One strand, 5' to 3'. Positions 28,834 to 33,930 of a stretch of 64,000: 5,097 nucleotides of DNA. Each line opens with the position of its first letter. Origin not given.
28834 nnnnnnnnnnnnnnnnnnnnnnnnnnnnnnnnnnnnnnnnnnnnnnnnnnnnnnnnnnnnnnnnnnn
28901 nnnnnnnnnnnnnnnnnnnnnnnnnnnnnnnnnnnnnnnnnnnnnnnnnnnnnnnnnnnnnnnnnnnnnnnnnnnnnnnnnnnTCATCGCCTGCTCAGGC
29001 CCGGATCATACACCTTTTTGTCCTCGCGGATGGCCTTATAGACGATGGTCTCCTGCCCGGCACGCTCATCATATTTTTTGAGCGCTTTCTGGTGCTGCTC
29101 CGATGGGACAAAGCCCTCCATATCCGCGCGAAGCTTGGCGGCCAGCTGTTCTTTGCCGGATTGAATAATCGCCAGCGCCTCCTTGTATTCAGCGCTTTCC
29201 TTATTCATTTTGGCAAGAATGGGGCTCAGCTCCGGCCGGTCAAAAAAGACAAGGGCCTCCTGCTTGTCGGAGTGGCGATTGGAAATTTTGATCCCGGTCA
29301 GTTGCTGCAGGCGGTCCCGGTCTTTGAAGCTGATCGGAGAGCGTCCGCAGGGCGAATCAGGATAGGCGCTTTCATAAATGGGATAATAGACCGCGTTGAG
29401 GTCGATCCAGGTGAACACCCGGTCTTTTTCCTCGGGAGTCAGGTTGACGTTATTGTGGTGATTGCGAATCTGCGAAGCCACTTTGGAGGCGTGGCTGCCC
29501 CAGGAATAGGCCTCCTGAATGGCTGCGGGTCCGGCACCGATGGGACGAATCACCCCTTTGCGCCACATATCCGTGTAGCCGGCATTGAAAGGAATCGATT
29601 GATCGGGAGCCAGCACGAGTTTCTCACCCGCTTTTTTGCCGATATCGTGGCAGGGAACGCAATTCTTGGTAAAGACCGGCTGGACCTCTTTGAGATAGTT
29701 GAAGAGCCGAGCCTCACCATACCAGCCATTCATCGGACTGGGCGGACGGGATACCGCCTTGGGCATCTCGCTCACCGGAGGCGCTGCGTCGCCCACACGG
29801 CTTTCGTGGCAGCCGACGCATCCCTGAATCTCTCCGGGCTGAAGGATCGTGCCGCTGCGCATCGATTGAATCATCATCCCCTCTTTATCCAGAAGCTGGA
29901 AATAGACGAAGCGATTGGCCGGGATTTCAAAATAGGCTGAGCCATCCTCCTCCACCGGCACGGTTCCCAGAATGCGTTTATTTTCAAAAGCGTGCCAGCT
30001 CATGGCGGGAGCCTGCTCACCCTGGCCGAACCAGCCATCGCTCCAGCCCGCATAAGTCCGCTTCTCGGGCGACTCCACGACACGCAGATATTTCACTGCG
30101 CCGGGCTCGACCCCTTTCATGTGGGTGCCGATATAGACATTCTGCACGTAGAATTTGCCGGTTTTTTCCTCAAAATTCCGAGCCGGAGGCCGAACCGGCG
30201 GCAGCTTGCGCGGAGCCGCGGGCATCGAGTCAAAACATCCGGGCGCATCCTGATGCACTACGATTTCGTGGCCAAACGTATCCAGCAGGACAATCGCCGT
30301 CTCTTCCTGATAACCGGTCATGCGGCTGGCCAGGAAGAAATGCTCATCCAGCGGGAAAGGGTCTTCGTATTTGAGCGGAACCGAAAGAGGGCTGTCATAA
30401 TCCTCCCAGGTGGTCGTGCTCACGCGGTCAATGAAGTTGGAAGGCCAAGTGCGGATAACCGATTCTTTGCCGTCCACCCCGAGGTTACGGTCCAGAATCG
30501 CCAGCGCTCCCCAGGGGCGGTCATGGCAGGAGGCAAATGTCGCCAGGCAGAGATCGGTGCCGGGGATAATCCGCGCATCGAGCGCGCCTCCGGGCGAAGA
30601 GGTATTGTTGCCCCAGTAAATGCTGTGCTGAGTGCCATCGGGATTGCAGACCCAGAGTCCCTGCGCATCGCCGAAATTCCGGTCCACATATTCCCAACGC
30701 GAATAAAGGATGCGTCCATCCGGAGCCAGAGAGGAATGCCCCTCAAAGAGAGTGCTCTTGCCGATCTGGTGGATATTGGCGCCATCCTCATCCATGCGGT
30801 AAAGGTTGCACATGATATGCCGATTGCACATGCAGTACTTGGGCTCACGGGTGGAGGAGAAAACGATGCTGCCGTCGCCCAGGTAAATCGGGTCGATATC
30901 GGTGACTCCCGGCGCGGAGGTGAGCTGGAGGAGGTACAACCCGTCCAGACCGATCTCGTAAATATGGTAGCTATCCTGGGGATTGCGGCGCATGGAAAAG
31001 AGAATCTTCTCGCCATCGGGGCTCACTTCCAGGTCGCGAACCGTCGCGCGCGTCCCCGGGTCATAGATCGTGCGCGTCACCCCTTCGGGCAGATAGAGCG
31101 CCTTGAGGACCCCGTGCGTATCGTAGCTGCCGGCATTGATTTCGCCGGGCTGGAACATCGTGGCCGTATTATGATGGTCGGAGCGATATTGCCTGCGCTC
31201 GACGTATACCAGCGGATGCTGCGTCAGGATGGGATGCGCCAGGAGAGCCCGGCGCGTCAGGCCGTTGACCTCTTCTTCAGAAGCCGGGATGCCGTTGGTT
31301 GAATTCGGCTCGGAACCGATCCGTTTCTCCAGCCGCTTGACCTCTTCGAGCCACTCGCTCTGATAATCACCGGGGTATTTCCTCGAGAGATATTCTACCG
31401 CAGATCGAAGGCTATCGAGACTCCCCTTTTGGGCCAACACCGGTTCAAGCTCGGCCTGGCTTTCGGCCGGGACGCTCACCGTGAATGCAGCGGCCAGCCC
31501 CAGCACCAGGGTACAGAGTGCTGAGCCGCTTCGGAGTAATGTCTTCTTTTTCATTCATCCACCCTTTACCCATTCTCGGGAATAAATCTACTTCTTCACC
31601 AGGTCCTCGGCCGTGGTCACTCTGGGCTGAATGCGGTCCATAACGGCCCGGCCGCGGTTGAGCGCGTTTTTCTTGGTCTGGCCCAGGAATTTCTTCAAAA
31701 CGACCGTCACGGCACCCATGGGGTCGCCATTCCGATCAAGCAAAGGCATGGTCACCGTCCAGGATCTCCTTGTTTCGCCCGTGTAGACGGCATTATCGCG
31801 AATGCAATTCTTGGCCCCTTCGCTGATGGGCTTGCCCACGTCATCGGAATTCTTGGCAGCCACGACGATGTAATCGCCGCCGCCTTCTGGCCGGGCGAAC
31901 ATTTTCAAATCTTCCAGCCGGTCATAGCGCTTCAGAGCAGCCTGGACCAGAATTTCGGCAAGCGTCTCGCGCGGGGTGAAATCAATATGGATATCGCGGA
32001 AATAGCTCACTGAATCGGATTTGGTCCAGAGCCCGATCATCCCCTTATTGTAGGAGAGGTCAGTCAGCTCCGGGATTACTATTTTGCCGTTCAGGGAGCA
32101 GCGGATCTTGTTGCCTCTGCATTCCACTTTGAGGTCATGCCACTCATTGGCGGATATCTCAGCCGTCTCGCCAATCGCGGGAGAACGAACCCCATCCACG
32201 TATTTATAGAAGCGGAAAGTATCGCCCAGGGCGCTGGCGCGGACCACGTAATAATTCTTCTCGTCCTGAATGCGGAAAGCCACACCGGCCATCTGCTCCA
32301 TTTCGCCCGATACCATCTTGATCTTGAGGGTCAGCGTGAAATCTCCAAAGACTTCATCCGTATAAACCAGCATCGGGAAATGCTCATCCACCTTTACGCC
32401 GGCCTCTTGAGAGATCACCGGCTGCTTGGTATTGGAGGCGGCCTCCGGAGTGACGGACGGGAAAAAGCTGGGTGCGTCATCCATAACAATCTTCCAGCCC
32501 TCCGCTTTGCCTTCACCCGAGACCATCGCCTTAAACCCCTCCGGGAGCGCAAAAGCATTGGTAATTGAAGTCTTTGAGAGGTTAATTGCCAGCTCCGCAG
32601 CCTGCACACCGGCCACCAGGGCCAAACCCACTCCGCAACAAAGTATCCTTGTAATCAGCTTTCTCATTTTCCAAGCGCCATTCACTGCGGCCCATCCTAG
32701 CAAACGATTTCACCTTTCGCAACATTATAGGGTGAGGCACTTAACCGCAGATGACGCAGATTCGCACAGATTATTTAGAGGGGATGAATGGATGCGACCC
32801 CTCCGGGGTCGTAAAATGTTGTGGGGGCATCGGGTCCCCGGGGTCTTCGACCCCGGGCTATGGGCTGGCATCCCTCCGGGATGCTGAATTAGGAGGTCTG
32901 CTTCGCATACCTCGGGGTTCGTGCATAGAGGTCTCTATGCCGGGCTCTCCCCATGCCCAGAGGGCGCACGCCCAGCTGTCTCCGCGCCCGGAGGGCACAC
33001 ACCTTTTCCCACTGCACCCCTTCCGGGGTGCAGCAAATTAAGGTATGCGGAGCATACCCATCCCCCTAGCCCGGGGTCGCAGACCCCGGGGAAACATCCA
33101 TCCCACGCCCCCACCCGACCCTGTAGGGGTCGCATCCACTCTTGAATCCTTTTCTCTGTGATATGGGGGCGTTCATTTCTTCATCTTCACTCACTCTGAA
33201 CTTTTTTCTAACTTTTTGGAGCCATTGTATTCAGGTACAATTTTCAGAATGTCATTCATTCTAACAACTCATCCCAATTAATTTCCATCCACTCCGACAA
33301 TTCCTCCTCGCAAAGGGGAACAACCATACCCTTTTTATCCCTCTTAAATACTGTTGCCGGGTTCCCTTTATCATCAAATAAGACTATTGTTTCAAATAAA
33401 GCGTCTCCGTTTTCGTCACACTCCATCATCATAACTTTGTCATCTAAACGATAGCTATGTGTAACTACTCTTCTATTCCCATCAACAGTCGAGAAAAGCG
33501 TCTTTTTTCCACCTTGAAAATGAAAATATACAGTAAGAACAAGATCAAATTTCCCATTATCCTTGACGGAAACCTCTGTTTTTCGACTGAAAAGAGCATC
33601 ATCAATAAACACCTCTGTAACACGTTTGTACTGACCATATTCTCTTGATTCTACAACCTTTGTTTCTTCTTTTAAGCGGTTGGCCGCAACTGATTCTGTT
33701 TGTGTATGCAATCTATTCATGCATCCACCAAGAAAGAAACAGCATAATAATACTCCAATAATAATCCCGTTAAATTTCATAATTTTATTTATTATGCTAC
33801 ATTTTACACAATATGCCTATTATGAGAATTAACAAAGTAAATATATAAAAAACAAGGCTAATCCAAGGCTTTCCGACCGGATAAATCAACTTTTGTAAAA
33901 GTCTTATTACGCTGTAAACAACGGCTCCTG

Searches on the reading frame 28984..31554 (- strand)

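Call 65: search_protein_families(library=pfam, proteins=[window:28984-31554:-], max_evalue=0.001)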
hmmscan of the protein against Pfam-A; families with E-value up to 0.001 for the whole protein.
window:28984-31554:- (856 aa): 3 families
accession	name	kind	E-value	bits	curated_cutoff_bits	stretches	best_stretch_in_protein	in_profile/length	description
PF18582.6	HZS_alpha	-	1.8e-36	125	26.6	1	485-584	1-98/98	Hydrazine synthase alpha subunit middle domain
PF07676.18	PD40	-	1.2e-05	25.6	20.9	0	210-237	3-30/38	WD40-like Beta Propeller Repeat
PF13442.11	Cytochrome_CBB3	-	0.00056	20.6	27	0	622-668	4-45/68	Cytochrome C oxidase, cbb3-type, subunit III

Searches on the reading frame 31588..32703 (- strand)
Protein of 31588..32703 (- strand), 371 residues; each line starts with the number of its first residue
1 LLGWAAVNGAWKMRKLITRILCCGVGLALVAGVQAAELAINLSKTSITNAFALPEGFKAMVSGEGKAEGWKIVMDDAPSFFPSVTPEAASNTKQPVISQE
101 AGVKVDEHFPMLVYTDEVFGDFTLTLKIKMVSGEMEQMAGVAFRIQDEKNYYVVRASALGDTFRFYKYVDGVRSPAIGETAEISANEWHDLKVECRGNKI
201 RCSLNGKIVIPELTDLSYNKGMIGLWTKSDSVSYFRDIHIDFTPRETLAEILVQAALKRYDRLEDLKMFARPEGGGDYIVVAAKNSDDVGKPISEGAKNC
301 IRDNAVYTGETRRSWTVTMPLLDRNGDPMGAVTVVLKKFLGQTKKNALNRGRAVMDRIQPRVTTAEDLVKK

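Call 65: search_protein_families(library=pfam, proteins=[window:31588-32703:-], max_evalue=0.001)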
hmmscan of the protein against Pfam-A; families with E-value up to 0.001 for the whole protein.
window:31588-32703:- (371 aa): 2 families
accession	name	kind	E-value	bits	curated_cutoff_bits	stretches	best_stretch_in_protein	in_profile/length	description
PF06439.18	3keto-disac_hyd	-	2e-12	48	26.8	1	67-240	11-186/187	3-keto-disaccharide hydrolase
PF21708.4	Glyco_hydro_59_C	-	0.00012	22.6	27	1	160-240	93-172/175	Galactocerebrosidase, C-terminal lectin domain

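Call 102: list_cluster_members(proteins=[window:31588-32703:-, window:56305-57714:-, window:18642-19040:+, window:13745-15064:+, window:7149-8828:-, window:34780-36156:+])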
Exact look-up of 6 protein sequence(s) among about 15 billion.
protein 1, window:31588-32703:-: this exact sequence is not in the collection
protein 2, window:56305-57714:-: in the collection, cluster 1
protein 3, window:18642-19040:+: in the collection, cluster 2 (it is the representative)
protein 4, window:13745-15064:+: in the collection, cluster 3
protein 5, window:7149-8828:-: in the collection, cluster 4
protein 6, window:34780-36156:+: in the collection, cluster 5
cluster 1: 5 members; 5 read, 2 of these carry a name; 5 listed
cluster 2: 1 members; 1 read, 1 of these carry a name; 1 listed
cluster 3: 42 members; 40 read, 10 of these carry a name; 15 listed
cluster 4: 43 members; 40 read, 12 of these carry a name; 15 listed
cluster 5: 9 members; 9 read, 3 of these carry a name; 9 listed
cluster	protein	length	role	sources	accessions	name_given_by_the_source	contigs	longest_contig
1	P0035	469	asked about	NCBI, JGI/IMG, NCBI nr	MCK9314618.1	MAG: NADPH-dependent glutamate synthase [Verrucomicrobia bacterium] | NADPH-dependent glutamate synthase [Verrucomicrobiota bacterium]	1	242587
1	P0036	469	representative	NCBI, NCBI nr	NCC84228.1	MAG: NADPH-dependent glutamate synthase [Clostridia bacterium] | NADPH-dependent glutamate synthase [Clostridia bacterium]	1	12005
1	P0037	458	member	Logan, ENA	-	-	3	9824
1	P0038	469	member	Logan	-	-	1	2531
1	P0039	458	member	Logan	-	-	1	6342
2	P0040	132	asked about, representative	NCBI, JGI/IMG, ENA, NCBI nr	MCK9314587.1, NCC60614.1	MAG: 30S ribosomal protein S9 [Verrucomicrobia bacterium] | small subunit ribosomal protein S9 | 30S ribosomal protein S9 [Verrucomicrobiota bacterium]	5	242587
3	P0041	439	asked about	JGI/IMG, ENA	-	-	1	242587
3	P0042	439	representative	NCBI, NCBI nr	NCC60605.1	MAG: hypothetical protein EOM12_06630 [Verrucomicrobiae bacterium] | hypothetical protein [Verrucomicrobiae bacterium]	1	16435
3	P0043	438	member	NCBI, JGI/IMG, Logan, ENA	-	phospholipase A1/A2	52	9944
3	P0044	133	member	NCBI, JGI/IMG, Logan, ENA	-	Fe-S-cluster containining protein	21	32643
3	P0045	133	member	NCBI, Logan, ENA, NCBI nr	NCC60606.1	MAG: YkgJ family cysteine cluster protein [Verrucomicrobiae bacterium] | YkgJ family cysteine cluster protein [Verrucomicrobiae bacterium]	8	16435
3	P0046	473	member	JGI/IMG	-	outer membrane phospholipase A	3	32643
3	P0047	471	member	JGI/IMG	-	outer membrane phospholipase A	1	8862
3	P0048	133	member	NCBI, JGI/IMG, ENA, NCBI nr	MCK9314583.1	MAG: YkgJ family cysteine cluster protein [Verrucomicrobia bacterium] | YkgJ family cysteine cluster protein [Verrucomicrobiota bacterium]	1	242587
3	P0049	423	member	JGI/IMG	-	outer membrane phospholipase A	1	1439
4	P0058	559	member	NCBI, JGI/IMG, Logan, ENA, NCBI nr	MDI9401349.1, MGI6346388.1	MAG: MBL fold metallo-hydrolase [Limisphaerales bacterium] | ribonuclease Z | MBL fold metallo-hydrolase [Verrucomicrobiota bacterium]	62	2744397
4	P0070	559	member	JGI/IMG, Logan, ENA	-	-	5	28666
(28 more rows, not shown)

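Call 103: find_encoding_contigs(protein=P0058, flank=10000, max_places=10)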
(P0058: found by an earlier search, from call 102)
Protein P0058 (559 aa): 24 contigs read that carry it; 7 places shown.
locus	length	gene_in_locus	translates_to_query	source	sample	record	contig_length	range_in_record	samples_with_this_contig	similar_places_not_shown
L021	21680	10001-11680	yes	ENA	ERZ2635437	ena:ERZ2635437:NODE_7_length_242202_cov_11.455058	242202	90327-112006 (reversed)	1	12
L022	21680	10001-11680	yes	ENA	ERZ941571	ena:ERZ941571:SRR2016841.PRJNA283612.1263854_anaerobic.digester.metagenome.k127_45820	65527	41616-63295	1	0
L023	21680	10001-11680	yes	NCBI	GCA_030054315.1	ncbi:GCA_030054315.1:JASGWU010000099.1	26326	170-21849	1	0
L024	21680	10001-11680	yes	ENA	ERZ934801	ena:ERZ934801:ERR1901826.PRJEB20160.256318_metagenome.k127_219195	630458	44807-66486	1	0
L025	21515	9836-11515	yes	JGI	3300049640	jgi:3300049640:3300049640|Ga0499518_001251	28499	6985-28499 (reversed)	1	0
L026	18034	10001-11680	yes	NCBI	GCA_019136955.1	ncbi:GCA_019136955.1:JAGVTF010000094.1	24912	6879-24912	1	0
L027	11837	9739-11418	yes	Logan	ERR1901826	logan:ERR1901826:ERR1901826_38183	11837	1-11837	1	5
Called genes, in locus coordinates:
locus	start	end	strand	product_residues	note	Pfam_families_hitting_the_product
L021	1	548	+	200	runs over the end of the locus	-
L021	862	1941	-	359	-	PF06439:3keto-disac_hyd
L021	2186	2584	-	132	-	PF00380:Ribosomal_S9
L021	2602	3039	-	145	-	PF00572:Ribosomal_L13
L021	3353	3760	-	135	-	PF03692:CxxCxxCC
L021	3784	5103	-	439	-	PF02253:PLA1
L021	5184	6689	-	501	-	PF00083:Sugar_tr, PF07690:MFS_1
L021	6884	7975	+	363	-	PF01408:GFO_IDH_MocA, PF22725:GFO_IDH_MocA_C3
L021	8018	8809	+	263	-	PF01790:LGT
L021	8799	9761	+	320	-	PF01479:S4 (weak), PF00849:PseudoU_synth_2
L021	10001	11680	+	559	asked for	PF23023:Anti-Pycsar_Apyc1 (faint)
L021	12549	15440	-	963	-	PF00288:GHMP_kinases_N, PF08544:GHMP_kinases_C (weak)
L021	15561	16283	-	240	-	PF00081:Sod_Fe_N, PF02777:Sod_Fe_C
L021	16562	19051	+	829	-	PF03030:H_PPase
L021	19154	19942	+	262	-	PF06439:3keto-disac_hyd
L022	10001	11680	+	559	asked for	PF23023:Anti-Pycsar_Apyc1 (faint)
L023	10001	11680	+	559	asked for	PF23023:Anti-Pycsar_Apyc1 (faint)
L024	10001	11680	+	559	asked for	PF23023:Anti-Pycsar_Apyc1 (faint)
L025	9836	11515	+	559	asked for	PF23023:Anti-Pycsar_Apyc1 (faint)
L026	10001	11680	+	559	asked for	PF23023:Anti-Pycsar_Apyc1 (faint)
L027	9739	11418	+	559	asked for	PF23023:Anti-Pycsar_Apyc1 (faint)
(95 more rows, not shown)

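Call 106: find_encoding_contigs(protein=P0070, flank=10000, max_places=6)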
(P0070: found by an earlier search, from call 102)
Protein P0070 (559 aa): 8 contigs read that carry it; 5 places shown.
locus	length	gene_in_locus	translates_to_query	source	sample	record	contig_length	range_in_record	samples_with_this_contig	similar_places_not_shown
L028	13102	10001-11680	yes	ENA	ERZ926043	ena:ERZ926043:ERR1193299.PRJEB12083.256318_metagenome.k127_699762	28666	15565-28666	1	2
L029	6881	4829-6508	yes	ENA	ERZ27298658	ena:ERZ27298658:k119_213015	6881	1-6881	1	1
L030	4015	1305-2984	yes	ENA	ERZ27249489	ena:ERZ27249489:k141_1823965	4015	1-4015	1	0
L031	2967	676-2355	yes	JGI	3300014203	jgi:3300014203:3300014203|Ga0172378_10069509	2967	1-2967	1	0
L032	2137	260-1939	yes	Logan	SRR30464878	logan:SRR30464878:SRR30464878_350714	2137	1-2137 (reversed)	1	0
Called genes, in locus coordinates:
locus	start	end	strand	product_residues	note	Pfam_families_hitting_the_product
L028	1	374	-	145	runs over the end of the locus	PF00572:Ribosomal_L13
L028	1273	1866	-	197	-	-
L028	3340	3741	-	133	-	PF03692:CxxCxxCC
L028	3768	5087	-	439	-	PF02253:PLA1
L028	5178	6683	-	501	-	PF00083:Sugar_tr, PF07690:MFS_1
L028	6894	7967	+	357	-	PF01408:GFO_IDH_MocA, PF22725:GFO_IDH_MocA_C3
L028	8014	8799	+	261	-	PF01790:LGT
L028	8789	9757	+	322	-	PF01479:S4, PF00849:PseudoU_synth_2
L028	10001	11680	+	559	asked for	-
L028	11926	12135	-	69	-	-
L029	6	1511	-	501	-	PF00083:Sugar_tr, PF07690:MFS_1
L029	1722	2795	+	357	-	PF01408:GFO_IDH_MocA, PF22725:GFO_IDH_MocA_C3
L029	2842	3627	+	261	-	PF01790:LGT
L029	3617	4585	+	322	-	PF01479:S4, PF00849:PseudoU_synth_2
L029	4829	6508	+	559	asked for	-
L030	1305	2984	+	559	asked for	-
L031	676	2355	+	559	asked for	-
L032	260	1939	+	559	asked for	-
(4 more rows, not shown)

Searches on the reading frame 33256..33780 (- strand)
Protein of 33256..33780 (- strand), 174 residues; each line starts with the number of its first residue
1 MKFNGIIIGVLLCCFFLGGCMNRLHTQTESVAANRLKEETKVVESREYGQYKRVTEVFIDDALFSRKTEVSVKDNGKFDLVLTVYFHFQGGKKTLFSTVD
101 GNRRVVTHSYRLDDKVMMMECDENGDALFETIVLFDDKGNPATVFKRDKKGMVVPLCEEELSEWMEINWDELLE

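Call 59: search_protein_families(library=pfam, proteins=[window:33256-33780:-], max_evalue=0.1)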
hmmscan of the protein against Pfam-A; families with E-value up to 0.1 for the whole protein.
window:33256-33780:- (174 aa): 0 families

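Call 86: search_protein_families(library=ncbifam, proteins=[window:33256-33780:-], max_evalue=0.01)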
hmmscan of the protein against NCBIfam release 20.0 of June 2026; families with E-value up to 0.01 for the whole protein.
window:33256-33780:- (174 aa): 1 family
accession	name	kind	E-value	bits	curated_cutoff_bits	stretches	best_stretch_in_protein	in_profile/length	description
NF008475.0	PRK11372.1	equivalog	0.0045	17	168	0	86-149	33-96/109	C-type lysozyme inhibitor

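Call 92: predict_structure(protein=window:33256-33780:-)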
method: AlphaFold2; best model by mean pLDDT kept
length: 174 residues; sequences in the alignment: 1
mean_pLDDT: 55.1   pTM: 0.34
mean pLDDT of the five models: 55.1, 52.8, 46.0, 45.0, 43.5
residues with pLDDT >= 90: 0; 70-90: 15; 50-70: 104; < 50: 55
segments of 3 or more residues with pLDDT < 50: 22-36, 61-69, 77-95, 166-174
pLDDT, mean of each block of 10 residues (from residue 1): 66 63 42 53 66 57 46 49 42 48 55 59 61 65 64 58 50 37
secondary structure, 60 per line:
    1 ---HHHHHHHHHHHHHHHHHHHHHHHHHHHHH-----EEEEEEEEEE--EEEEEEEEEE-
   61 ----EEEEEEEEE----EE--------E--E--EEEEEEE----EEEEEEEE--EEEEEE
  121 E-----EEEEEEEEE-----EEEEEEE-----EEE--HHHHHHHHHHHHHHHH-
elements in order: H4-32 E38-47 E50-59 E65-73 E94-100 E105-112 E115-121 E127-135 E141-147 E153-155 H158-173

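Call 94: fold_search(model_id=the predicted structure, library=pdb)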
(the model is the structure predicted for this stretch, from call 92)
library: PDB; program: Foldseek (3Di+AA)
matches with E <= 10: 888; with E <= 0.001: 0
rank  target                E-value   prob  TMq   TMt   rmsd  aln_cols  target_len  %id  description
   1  6kk9_B                1.4e-02  0.98  0.29  0.27  14.8       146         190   13  A Crystal structure of OspA mutant (released 2020-07-29)
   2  5z1o_A                2.4e-02  0.89  0.24  0.16  13.3       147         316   14  Crystal structure of an OspA mutant (released 2019-01-02)
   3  6kk9_D                2.9e-02  0.85  0.24  0.22  14.2       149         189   13  A Crystal structure of OspA mutant (released 2020-07-29)
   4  3cka_B                3.1e-02  0.54  0.19  0.13  15.5       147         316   16  The crystal structure of OspA mutant (released 2009-03-17)
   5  7oxx_C                3.4e-02  0.97  0.23  0.27  14.1       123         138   14  CrabP2 mutant R30AK31A (released 2022-07-13)
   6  7oxx_B                3.6e-02  0.97  0.23  0.27  14.0       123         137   14  CrabP2 mutant R30AK31A (released 2022-07-13)
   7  3ec5                  4.2e-02  0.90  0.24  0.15  14.8       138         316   14  The crystal structure of Thioflavin-T (ThT) binding OspA mutant (released 2009-02-03)
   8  6kk9_C                4.9e-02  0.75  0.25  0.23  13.5       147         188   14  A Crystal structure of OspA mutant (released 2020-07-29)
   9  6ais                  5.4e-02  0.90  0.25  0.19  14.9       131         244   13  Loop deletion mutant (deleting two residues) (released 2019-07-03)
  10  5ys7                  5.7e-02  0.75  0.24  0.16  14.0       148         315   14  Crystal structure of an OspA mutant (released 2018-11-14)
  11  7jwg_C                7.0e-02  0.82  0.21  0.16  15.0       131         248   14  OspA-Fab 221-7 complex structure (released 2021-09-08)
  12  6fhm_B                7.0e-02  0.60  0.21  0.20  19.5       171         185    7  Crystal structure of the F47E mutant of the lipoprotein localization factor, LolA (released 2018-07-25)
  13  2g8c                  7.4e-02  0.84  0.24  0.18  14.9       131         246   14  Atomic-resolution crystal structure of Borrelia burgdorferi OspA via surface entropy reduction (released 2006-08-08)
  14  7jwg_E                7.4e-02  0.82  0.22  0.16  15.0       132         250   14  OspA-Fab 221-7 complex structure (released 2021-09-08)
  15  2oy7                  8.2e-02  0.69  0.24  0.16  13.8       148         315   13  The crystal structure of OspA mutant (released 2008-03-04)
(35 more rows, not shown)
